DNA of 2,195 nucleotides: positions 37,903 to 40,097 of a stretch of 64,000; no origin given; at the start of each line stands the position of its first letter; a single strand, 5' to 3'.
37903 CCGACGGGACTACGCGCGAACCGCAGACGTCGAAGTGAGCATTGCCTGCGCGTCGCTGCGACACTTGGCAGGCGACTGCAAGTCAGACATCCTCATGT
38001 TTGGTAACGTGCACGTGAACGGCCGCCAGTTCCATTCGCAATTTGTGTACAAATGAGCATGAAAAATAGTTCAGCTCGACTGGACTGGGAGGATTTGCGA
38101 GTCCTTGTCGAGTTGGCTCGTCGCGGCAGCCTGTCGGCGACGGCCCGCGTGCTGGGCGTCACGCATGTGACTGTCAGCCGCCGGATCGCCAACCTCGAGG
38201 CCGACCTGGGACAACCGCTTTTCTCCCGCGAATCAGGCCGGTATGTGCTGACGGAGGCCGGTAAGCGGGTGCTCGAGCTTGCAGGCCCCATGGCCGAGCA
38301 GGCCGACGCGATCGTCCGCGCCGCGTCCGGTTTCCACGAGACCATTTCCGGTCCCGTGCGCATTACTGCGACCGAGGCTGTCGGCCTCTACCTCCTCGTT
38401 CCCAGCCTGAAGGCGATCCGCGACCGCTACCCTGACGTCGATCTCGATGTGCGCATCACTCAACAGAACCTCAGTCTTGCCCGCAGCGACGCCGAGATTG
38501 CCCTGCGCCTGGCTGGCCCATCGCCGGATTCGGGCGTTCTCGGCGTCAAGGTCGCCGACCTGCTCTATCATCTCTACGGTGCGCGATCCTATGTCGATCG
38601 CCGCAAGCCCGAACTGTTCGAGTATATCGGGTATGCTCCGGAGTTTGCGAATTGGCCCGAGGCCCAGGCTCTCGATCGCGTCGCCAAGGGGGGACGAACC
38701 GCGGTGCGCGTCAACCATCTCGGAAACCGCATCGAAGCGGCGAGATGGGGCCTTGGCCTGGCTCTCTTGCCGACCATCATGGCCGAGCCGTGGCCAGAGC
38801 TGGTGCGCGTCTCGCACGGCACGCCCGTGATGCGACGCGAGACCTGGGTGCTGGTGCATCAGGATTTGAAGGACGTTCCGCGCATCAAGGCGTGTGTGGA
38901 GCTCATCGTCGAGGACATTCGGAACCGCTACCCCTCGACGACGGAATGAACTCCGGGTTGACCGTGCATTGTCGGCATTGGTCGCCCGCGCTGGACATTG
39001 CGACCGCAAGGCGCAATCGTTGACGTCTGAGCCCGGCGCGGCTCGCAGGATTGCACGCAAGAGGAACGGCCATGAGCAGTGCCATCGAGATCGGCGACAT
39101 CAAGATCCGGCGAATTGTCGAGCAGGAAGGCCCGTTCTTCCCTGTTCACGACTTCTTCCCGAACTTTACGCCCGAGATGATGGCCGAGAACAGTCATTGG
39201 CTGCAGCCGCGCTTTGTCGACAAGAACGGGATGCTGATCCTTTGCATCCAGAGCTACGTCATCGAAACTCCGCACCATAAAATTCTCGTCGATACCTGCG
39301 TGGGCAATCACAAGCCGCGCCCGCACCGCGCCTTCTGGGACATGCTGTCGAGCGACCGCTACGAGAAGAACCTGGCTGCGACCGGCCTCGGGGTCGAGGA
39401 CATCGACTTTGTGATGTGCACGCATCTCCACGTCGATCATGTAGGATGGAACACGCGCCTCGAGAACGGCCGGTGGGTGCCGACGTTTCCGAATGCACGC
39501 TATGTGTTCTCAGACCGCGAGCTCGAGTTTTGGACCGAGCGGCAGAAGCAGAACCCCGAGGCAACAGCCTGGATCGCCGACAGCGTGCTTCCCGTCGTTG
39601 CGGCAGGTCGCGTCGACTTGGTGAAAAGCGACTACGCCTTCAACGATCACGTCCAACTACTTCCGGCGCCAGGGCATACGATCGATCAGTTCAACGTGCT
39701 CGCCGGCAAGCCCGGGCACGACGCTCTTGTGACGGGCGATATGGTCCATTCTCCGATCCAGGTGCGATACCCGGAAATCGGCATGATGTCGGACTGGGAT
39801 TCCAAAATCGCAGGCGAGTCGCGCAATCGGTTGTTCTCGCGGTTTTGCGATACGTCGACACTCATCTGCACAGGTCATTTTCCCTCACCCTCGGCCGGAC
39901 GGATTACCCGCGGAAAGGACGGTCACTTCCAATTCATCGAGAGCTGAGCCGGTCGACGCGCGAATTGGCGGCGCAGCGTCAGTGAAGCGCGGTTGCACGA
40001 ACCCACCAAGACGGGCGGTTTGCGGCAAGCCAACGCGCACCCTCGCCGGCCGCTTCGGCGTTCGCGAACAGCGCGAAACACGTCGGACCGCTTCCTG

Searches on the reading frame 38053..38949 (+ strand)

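Call 70: search_protein_families(library=pfam, proteins=[window:38053-38949:+], max_evalue=0.00001)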
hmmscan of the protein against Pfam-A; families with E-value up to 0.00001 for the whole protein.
window:38053-38949:+ (298 aa): 2 families
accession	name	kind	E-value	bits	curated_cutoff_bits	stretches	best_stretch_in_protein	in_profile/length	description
PF00126.33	HTH_1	-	1.5e-19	70.1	26.6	1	12-71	1-60/60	Bacterial regulatory helix-turn-helix protein, lysR family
PF03466.25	LysR_substrate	-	1.9e-19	70.4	28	1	97-287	3-206/209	LysR substrate binding domain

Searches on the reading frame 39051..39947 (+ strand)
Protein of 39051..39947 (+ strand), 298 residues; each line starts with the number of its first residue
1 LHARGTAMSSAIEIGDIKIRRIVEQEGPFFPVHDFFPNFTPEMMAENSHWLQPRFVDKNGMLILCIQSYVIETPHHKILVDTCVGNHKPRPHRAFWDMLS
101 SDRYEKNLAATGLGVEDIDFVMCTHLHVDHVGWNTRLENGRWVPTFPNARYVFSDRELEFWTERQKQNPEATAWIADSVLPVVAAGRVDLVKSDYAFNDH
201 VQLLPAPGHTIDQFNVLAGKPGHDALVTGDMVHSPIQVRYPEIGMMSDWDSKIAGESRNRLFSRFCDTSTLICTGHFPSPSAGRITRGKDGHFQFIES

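Call 58: search_protein_families(library=ncbifam, proteins=[window:39051-39947:+], max_evalue=0.00001)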
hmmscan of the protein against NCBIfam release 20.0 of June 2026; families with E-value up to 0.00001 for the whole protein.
window:39051-39947:+ (298 aa): 5 families
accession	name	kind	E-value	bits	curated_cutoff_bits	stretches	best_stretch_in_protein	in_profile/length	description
NF047979.1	lactonase_AidB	equivalog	9.6e-22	77.5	360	1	64-279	49-255/271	AidB family quorum-quenching N-acyl homoserine lactonase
NF047919.1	lactonase_YtnP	equivalog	1.8e-15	56.9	425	1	59-228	40-206/274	YtnP family quorum-quenching lactonase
NF045699.1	AHLLactAiiA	equivalog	6.3e-11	41.9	375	1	60-232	28-193/251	quorum-quenching N-acyl homoserine lactonase AiiA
NF047925.1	pyridox_lacton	equivalog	9.9e-09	35.3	325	1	66-219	35-195/268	4-pyridoxolactonase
NF045700.1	AHLLactAttM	equivalog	6.3e-07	29.2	390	1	69-217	36-186/257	AttM family quorum-quenching N-acyl homoserine lactonase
